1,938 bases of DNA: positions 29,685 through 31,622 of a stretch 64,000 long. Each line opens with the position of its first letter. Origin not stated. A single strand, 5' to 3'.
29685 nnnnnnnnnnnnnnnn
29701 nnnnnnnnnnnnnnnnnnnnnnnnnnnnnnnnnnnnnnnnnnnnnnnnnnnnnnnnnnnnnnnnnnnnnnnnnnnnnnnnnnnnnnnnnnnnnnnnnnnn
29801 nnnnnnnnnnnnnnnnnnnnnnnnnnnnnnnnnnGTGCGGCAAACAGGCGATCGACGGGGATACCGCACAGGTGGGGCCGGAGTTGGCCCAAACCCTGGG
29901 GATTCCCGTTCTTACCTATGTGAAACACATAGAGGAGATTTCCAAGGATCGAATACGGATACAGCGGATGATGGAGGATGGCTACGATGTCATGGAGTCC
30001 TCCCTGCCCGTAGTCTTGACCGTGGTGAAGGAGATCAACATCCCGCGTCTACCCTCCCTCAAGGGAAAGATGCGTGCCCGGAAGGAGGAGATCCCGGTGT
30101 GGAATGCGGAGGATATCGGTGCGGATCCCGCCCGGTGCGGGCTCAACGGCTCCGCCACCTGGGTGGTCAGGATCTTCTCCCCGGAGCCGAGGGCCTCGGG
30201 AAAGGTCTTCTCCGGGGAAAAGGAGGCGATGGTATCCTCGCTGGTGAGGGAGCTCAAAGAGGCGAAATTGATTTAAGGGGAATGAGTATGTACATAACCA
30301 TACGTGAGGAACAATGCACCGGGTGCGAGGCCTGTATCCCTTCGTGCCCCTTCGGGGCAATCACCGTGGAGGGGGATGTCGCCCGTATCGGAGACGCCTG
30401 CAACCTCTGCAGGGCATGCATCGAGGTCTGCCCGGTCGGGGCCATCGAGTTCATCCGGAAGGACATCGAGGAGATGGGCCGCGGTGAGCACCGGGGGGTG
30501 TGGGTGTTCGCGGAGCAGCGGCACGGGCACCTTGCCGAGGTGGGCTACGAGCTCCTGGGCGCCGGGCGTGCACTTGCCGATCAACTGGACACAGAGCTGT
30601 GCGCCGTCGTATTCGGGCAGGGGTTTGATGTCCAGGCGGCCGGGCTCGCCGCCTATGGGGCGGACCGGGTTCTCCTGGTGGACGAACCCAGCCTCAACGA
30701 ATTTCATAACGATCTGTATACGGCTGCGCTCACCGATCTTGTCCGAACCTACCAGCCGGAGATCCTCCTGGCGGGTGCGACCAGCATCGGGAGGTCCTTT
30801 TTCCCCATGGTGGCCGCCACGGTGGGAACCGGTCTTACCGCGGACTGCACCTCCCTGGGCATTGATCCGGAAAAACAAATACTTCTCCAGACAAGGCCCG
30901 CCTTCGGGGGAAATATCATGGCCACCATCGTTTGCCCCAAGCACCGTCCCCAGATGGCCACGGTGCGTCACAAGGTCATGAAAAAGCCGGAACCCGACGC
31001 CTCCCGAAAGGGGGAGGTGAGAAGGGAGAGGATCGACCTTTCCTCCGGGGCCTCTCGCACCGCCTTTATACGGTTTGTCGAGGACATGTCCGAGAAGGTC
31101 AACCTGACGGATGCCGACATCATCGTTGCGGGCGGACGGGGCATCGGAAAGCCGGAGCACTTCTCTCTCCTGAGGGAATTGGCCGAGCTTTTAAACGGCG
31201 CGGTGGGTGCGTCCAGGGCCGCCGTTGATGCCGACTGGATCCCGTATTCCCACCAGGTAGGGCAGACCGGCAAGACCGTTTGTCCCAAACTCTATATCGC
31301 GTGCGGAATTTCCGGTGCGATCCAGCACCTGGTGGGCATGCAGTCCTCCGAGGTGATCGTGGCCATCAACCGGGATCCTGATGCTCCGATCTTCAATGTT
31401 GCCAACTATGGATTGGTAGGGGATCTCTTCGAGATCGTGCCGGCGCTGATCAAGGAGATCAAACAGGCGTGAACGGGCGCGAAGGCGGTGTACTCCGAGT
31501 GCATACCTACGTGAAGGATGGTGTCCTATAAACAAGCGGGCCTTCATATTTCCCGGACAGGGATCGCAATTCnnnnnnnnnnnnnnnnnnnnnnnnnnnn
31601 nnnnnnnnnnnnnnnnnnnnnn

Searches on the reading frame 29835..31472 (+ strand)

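Call 18: search_protein_families(library=ncbifam, proteins=[window:29835-31472:+], max_evalue=0.00001)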
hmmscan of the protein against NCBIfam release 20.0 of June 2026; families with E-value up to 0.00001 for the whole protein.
window:29835-31472:+ (545 aa): 30 families (the best 25 are shown)
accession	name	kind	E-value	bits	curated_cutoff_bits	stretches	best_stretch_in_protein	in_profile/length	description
NF042970.1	AcrlCoAredClosAcrA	equivalog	2.5e-110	369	600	2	350-544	160-359/360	acryloyl-CoA reductase electron transfer subunit beta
NF038209.1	mft_etfA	equivalog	8e-37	127.2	240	1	257-540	27-300/303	mycofactocin-associated electron transfer flavoprotein alpha subunit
NF008884.0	PRK11916.1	equivalog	9.2e-34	117.2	528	1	221-542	6-310/312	electron transfer flavoprotein subunit alpha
NF051845.1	EtFlavAlphaProt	equivalog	1.9e-33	116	600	1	222-544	93-401/406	electron transfer flavoprotein subunit alpha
NF002889.0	PRK03363.1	equivalog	4.5e-32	111.6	549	1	222-540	7-309/313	electron transfer flavoprotein subunit alpha/FixB family protein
NF038196.1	ferrodoxin_EFR1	subfamily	4.5e-12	46.5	75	1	158-209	183-234/242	EFR1 family ferrodoxin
TIGR01944.1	rnfB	subfamily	1.1e-10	41.4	68.7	1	151-210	105-166/190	RnfABCDGE type electron transport complex subunit B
NF043069.1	T4HPD_activ_SAM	equivalog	2.5e-09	36.9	425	1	153-212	45-105/299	trans-4-hydroxy-L-proline dehydratase activase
NF005504.0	PRK07118.1-3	equivalog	2.6e-09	36.9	437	1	159-205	219-266/293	Fe-S cluster domain-containing protein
NF010368.0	PRK13795.1-3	equivalog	2.6e-09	35.9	588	1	157-201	585-629/635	hypothetical protein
NF009451.0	PRK12809.1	equivalog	5.9e-09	34.7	1154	1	154-312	80-242/639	formate-dependent uric acid utilization protein YgfT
NF007382.0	PRK09898.1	equivalog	9.4e-09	35.1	213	1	152-208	147-202/208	ferredoxin-like protein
NF042909.1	FMH_DH_FwdF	exception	3.3e-08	33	375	1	154-210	220-280/336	tungsten-dependent formylmethanofuran dehydrogenase subunit FwdF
NF040770.1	hetero_SS_HdrA2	exception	3.7e-08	32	1100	1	141-206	561-625/777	CoB-CoM heterodisulfide reductase HdrA2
NF045874.1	Vhu_polyferre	exception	9.9e-08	31.1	600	1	158-205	127-175/381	F420-non-reducing hydrogenase associated-polyferredoxin VhuB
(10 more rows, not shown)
